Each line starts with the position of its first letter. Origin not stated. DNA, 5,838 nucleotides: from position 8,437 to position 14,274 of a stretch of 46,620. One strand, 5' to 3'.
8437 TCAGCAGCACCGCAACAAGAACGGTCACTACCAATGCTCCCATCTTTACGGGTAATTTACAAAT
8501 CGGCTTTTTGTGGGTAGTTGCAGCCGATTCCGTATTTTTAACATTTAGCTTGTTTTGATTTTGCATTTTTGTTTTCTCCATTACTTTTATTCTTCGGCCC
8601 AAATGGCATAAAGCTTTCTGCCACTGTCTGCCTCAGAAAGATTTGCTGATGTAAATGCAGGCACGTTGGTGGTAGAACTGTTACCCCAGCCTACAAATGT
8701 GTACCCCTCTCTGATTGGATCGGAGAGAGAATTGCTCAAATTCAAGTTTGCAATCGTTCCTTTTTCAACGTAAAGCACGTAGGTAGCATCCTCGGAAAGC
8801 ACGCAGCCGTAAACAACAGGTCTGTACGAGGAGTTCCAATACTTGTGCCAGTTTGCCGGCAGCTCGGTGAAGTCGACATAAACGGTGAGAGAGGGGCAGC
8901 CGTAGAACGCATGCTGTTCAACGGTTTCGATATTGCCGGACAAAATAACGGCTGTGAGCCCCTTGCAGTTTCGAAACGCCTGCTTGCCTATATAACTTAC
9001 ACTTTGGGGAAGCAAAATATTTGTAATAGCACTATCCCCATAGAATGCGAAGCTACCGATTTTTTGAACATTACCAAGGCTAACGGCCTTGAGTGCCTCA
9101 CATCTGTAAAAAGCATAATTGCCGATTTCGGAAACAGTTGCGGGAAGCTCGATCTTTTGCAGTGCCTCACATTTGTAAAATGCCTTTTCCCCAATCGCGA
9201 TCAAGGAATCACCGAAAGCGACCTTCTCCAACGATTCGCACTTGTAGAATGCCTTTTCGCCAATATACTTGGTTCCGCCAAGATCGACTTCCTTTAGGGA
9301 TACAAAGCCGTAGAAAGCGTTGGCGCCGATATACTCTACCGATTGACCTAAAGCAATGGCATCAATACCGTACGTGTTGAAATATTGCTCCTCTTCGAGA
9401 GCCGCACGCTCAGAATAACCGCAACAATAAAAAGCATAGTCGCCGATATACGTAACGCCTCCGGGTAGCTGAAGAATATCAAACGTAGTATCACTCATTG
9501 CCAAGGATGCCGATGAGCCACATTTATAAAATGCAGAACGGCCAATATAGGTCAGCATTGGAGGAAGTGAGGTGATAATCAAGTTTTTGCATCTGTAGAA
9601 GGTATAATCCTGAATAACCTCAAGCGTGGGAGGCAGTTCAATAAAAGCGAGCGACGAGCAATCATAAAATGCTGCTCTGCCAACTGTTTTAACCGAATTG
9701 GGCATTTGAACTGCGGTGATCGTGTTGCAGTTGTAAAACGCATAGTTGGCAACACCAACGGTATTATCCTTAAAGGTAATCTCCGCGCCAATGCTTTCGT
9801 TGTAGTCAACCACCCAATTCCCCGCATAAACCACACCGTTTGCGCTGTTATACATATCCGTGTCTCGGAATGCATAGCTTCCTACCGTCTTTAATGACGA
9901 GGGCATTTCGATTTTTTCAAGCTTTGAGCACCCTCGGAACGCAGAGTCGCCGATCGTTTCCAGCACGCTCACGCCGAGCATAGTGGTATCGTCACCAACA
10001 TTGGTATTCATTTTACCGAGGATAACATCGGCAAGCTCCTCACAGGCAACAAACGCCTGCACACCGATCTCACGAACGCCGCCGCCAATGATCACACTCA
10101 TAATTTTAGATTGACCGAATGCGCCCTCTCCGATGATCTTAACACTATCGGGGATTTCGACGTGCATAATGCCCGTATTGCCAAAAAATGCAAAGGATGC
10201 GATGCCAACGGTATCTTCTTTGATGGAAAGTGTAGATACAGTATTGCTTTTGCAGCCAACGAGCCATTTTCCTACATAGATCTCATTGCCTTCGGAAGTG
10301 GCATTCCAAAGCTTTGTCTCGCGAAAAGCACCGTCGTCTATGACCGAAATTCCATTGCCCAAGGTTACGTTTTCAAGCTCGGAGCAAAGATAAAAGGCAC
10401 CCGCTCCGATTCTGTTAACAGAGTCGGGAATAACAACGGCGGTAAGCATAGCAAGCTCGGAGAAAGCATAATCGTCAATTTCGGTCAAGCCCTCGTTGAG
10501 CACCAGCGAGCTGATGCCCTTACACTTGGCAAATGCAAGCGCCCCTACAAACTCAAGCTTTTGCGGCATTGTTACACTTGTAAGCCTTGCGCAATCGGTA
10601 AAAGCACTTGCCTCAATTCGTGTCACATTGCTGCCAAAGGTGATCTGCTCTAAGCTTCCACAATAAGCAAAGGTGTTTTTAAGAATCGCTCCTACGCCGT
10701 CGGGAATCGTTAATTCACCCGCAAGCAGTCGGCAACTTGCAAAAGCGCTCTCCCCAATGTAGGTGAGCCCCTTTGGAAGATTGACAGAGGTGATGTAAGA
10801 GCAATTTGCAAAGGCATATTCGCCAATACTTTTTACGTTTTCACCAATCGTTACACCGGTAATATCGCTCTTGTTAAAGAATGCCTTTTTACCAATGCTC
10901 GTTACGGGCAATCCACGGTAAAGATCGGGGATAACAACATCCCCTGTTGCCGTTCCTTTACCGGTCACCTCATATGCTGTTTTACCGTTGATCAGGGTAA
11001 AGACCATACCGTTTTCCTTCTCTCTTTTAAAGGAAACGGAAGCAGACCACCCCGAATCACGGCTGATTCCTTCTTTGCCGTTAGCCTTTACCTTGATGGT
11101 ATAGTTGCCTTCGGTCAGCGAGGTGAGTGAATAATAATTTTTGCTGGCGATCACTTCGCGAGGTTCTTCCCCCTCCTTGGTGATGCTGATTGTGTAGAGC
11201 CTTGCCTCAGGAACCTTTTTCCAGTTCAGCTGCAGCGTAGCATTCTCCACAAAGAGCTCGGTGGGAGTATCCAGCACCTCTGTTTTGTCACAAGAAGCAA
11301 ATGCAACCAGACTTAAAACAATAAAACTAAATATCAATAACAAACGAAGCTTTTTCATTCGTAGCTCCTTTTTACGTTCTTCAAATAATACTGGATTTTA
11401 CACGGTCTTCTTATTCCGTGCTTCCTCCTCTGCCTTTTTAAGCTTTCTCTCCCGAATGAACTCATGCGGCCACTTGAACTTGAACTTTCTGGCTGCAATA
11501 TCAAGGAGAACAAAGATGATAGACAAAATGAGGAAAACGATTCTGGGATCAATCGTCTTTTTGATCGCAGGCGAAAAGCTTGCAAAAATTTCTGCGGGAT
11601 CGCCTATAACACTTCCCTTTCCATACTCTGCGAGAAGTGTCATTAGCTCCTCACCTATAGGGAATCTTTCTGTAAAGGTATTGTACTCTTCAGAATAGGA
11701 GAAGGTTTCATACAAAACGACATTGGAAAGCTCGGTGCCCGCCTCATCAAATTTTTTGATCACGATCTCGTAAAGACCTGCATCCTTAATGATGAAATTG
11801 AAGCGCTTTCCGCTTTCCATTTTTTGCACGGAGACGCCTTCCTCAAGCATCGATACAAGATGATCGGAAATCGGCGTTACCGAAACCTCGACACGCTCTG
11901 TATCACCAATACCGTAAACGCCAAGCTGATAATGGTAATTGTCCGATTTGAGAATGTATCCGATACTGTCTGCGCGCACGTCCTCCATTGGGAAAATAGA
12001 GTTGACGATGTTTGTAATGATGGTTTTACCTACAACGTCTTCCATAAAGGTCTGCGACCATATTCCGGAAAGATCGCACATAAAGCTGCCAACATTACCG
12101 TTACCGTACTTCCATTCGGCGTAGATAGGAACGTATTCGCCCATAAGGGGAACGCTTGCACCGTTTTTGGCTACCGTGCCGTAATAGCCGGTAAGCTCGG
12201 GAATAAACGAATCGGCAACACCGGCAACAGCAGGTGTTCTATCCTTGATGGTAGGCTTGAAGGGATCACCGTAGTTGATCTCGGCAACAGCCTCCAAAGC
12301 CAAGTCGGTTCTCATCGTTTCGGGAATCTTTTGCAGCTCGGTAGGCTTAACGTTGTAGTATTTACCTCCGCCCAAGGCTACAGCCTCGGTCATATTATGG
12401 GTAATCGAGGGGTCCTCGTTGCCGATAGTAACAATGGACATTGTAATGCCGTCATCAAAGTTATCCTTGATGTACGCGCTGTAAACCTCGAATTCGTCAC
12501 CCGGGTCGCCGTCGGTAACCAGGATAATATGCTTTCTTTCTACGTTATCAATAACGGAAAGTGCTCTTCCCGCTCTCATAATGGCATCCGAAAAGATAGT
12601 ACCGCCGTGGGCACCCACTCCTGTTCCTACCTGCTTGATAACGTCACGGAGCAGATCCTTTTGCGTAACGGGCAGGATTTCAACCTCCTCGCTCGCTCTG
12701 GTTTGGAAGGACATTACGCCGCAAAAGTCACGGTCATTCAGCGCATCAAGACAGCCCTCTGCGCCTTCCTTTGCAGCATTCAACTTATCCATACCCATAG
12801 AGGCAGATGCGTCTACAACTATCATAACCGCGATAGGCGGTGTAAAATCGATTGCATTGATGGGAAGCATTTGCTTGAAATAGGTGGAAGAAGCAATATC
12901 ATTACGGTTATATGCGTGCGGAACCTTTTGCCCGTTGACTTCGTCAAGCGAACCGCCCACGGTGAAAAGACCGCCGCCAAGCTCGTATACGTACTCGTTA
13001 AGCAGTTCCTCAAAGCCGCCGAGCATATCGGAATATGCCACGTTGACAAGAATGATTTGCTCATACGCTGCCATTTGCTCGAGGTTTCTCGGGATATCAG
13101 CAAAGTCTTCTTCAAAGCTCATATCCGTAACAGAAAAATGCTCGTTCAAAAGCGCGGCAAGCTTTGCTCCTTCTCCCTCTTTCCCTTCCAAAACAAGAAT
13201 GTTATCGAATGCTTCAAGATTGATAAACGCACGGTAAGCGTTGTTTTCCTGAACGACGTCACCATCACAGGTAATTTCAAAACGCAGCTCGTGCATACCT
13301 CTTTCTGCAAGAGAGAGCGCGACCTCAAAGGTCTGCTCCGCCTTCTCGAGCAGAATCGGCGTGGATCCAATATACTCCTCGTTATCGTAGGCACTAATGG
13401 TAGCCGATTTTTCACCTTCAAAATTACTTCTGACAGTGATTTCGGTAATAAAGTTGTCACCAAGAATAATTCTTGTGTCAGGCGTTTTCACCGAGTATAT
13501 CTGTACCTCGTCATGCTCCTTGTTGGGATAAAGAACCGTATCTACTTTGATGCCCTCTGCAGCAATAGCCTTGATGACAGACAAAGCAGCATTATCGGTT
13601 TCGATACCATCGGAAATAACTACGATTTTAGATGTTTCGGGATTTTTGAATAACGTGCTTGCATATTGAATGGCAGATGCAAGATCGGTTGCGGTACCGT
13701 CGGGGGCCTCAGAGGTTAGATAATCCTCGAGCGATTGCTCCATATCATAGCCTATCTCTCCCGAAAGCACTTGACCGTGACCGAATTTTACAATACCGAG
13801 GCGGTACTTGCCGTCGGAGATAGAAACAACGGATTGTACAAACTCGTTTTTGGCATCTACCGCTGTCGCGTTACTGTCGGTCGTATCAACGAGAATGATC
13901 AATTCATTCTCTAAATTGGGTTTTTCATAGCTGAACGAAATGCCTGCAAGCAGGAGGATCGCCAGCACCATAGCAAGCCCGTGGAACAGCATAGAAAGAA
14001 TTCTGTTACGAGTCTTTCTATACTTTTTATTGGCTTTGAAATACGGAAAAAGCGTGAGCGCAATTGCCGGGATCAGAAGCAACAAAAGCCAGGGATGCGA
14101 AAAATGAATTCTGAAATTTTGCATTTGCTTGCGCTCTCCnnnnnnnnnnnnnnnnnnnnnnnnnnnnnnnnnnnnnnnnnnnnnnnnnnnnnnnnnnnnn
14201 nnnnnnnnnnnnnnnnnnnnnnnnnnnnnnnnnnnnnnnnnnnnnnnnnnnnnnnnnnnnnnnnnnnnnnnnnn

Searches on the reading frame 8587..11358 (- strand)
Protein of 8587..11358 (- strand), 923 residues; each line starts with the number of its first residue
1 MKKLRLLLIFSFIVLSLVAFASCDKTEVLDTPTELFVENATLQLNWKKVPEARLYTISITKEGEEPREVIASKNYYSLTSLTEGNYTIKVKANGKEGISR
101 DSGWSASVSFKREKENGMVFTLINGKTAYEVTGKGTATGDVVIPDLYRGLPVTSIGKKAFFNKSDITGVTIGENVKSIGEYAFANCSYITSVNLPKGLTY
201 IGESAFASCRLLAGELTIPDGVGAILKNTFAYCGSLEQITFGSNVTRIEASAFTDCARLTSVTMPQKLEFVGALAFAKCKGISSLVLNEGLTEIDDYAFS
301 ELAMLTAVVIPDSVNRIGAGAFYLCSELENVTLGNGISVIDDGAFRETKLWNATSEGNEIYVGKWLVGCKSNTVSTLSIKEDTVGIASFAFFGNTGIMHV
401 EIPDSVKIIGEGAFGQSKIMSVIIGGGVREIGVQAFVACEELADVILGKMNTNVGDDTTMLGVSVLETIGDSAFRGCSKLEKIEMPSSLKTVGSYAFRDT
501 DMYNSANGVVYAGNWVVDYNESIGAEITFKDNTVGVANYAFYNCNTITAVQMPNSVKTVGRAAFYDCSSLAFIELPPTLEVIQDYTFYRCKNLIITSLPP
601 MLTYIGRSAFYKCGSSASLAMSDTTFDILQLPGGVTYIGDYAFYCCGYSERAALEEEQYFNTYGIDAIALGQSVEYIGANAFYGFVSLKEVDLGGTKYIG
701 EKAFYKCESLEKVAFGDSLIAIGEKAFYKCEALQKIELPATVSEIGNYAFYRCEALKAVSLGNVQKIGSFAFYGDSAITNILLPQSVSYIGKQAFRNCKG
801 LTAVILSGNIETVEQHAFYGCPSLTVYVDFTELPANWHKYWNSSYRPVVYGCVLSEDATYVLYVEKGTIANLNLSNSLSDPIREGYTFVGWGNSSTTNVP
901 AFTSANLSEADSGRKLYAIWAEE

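Call 38: search_protein_families(library=pfam, proteins=[window:8587-11358:-], max_evalue=0.001)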
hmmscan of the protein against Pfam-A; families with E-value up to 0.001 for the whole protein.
window:8587-11358:- (923 aa): 2 families
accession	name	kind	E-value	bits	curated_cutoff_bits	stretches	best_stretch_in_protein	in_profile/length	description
PF13306.12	LRR_5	-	1.6e-159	523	27.7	8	697-824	1-126/127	BspA type Leucine rich repeat region (6 copies)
PF13855.12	LRR_8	-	1.8e-17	63.3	27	0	790-825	16-52/61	Leucine rich repeat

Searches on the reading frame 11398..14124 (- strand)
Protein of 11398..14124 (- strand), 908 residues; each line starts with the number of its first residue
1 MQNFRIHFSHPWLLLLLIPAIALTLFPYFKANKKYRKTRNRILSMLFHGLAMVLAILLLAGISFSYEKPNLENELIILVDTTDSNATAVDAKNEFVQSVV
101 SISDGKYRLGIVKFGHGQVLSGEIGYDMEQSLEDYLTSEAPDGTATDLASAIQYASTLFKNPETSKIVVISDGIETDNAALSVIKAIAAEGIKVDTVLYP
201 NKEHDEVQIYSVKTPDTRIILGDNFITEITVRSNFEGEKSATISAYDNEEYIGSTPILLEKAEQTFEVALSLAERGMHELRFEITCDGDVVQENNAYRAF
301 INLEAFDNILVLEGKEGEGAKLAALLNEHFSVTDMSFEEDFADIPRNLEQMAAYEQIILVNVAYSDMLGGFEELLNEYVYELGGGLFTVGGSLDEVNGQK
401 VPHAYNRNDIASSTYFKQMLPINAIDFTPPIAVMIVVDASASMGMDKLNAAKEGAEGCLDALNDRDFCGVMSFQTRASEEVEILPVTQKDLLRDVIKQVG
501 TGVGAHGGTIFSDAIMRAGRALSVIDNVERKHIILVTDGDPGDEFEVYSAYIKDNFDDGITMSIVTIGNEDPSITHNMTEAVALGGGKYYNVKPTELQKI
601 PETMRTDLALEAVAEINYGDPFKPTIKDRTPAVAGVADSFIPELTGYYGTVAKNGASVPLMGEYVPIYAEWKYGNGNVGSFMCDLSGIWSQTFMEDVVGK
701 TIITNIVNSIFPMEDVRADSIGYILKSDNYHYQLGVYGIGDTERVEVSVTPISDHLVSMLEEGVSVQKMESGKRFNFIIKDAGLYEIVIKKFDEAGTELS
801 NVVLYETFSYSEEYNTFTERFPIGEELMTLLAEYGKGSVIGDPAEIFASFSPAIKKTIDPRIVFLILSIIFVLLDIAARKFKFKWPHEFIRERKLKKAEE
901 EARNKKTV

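Call 38: search_protein_families(library=pfam, proteins=[window:11398-14124:-], max_evalue=0.001)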
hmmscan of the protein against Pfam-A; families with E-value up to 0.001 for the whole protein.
window:11398-14124:- (908 aa): 5 families
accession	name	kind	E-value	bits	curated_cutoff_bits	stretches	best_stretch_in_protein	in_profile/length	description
PF13519.12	VWA_2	-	4e-21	76.1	27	2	433-539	1-106/107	von Willebrand factor type A domain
PF00092.34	VWA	-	8.8e-16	59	23.8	2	433-578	2-150/174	von Willebrand factor type A domain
PF13768.12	VWA_3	-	3.1e-09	37.5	27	1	432-589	2-153/155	von Willebrand factor type A domain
PF07090.17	GATase1_like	-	2.8e-06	27.5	27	0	626-706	158-241/247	Putative glutamine amidotransferase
PF05762.20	VWA_CoxE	-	4.5e-05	23.4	26.4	0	127-195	111-183/222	VWA domain containing CoxE-like protein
